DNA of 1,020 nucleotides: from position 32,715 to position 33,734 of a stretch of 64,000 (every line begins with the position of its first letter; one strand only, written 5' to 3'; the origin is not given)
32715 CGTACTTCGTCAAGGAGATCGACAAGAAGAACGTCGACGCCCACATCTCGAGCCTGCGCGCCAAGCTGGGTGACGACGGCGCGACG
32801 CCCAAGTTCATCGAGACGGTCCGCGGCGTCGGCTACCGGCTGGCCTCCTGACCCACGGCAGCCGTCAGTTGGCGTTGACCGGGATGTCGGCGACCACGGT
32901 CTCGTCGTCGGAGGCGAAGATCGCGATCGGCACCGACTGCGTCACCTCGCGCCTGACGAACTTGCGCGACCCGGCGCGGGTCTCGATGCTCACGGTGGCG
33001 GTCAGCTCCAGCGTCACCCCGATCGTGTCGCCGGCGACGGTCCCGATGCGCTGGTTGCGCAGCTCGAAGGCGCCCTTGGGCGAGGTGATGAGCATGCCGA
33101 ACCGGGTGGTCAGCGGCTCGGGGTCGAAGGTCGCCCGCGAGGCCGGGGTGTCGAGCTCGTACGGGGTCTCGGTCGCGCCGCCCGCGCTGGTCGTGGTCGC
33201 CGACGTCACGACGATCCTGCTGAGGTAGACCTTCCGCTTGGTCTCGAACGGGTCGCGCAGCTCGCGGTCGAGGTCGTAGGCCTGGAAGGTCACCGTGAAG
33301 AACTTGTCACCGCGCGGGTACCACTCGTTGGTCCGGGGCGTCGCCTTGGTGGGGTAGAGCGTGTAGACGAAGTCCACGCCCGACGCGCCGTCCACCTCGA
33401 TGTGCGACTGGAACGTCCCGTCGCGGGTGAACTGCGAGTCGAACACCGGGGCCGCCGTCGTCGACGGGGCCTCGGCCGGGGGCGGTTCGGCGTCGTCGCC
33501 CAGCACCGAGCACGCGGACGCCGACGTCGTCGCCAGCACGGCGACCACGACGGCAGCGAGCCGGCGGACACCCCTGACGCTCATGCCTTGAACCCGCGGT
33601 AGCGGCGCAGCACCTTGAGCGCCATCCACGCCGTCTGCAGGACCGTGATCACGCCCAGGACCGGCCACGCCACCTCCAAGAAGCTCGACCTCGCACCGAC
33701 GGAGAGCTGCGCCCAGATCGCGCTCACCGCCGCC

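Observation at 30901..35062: Candidate undescribed beta-glycan synthesis cassette: processive GT2 + lipoprotein facing GH6 + response regulator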

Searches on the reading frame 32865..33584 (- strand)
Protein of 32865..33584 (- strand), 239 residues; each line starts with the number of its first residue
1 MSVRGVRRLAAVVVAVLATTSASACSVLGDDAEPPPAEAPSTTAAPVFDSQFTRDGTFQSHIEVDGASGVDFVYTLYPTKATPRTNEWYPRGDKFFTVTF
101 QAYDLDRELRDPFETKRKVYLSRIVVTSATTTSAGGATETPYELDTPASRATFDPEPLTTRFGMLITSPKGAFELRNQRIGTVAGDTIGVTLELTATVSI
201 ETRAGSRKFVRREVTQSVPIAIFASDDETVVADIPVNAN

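Call 9: search_protein_families(library=pfam, proteins=[window:32868-33584:-], max_evalue=0.01)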
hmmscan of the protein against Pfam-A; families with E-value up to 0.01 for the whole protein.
seq(239 aa): 0 families

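Call 10: search_protein_families(library=ncbifam, proteins=[window:32865-33584:-], max_evalue=0.01)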
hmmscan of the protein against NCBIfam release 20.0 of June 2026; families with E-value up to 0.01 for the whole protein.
window:32865-33584:- (239 aa): 0 families

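Call 14: find_homologous_proteins(query=window:32865-33584:-, max_evalue=0.001)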
Query window:32865-33584:- (239 aa): 462 proteins with E <= 0.001 among 2493 candidates; the best 120 are listed.
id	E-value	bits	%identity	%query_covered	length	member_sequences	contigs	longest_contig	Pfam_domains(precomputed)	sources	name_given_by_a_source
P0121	1.1e-148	511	100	100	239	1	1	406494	-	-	-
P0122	1.3e-105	370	77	91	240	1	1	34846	-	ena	-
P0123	7.5e-103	361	73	98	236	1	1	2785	-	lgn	-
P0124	3.8e-99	349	74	90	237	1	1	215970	-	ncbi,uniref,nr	ncbi:hypothetical protein [Nocardioides sp. SYSU D00038]|uniref:hypothetical protein n=1 Tax=Nocardi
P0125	7.0e-99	348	71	99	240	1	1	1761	-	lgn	-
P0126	1.0e-98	347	69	98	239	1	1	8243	-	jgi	jgi:hypothetical protein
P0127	4.1e-98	345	70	100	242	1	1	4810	-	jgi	-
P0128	8.4e-97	341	70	91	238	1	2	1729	-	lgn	-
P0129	2.3e-95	336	71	90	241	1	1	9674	-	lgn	-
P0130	1.2e-94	334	71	91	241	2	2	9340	-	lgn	-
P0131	4.3e-94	332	66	100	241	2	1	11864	-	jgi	jgi:hypothetical protein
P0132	5.4e-94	332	74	83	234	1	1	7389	-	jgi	jgi:hypothetical protein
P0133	8.7e-94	331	72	80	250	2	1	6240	-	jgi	-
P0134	2.1e-93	330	65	100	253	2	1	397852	-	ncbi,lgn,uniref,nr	ncbi:hypothetical protein [Nocardioides flavescens]|uniref:Uncharacterized protein n=1 Tax=Nocardioi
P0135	2.7e-93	330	67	99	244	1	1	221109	-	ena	-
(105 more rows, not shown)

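Call 45: predict_structure(alignment_id=A2)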
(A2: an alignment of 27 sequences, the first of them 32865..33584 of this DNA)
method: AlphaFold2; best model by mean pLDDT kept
length: 239 residues; sequences in the alignment: 27
mean_pLDDT: 78.8   pTM: 0.72
mean pLDDT of the five models: 78.8, 78.4, 77.6, 75.7, 75.4
residues with pLDDT >= 90: 104; 70-90: 67; 50-70: 24; < 50: 44
segments of 3 or more residues with pLDDT < 50: 1-14, 20-44
pLDDT, mean of each block of 10 residues (from residue 1): 39 49 41 44 56 74 92 88 65 90 94 96 96 77 95 92 95 92 88 96 95 94 80 61
secondary structure, 60 per line:
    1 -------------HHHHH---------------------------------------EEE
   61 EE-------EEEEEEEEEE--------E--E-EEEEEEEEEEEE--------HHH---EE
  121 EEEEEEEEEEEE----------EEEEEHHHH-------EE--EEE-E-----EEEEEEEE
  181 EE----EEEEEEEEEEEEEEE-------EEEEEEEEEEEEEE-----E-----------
elements in order: H14-18 E58-62 E70-79 E93-104 E119-132 E143-147 H148-151 E163-165 E173-182 E187-201 E209-222

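Call 49: fold_search(model_id=the predicted structure, library=pdb)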
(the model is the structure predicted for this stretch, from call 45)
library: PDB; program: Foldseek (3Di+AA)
matches with E <= 10: 782; with E <= 0.001: 0
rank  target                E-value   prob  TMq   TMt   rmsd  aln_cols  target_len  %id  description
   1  8r50_A                2.2e-03  0.85  0.18  0.04  18.1       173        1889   12  Mouse teneurin-3 compact dimer - A1B1 isoform (released 2024-05-08)
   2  5i0y_B                3.3e-03  0.91  0.25  0.33  10.4       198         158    7  COPPER-BOUND E46Q VARIANT OF UROPATHOGENIC ESCHERICHIA COLI STRAIN F11 FETP (released 2017-02-08)
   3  6wef_A                4.1e-03  0.96  0.28  0.38   9.8       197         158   10  Copper-bound D92H variant of Campylobacter jejuni P19 (released 2021-02-10)
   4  9g2h_A                4.1e-03  0.66  0.18  0.05  19.1       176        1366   11  Mouse Teneurin2 dimer variant A1B0 (released 2026-01-21)
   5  6wee_A                5.6e-03  0.90  0.26  0.35   9.3       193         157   10  Copper-bound M88I variant of Campylobacter jejuni P19 (released 2021-02-10)
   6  4nwn_B                8.1e-03  0.90  0.26  0.35  10.1       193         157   10  Computationally Designed Two-Component Self-Assembling Tetrahedral Cage T32-28 (released 2014-05-28)
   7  9g42_A                8.1e-03  0.72  0.20  0.04  18.4       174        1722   10  Mouse Teneurin2 dimer variant A0B0 (released 2026-01-21)
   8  5w0p_C                8.9e-03  0.75  0.25  0.09  12.3       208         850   10  Crystal structure of rhodopsin bound to visual arrestin determined by X-ray free electron laser (released 2017-08-09)
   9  9g2f_A                8.9e-03  0.66  0.20  0.04  18.4       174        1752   10  Mouse Teneurin2 dimer variant A1B1 (released 2026-01-21)
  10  5i0y_A                1.0e-02  0.77  0.24  0.32  10.1       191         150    8  COPPER-BOUND E46Q VARIANT OF UROPATHOGENIC ESCHERICHIA COLI STRAIN F11 FETP (released 2017-02-08)
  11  1g4m_B                1.3e-02  0.89  0.29  0.21  10.9       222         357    8  CRYSTAL STRUCTURE OF BOVINE BETA-ARRESTIN 1 (released 2001-10-03)
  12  7f1x_B                1.3e-02  0.69  0.26  0.18  16.4       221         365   10  X-ray crystal structure of visual arrestin complexed with inositol 1,4,5-triphosphate (released 2021-10-27)
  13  1xo8_MODEL_1_A        1.3e-02  0.47  0.20  0.26   9.1       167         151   10  Solution structure of AT1g01470 from Arabidopsis Thaliana (released 2004-10-19)
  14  3ugx_B                1.5e-02  0.93  0.32  0.24   9.2       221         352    8  Crystal Structure of Visual Arrestin (released 2012-02-08)
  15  9ayr_B                1.5e-02  0.92  0.33  0.21   8.8       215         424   10  Structure of a Ric1-Rgp1-Rab6 activation intermediate (released 2024-12-11)
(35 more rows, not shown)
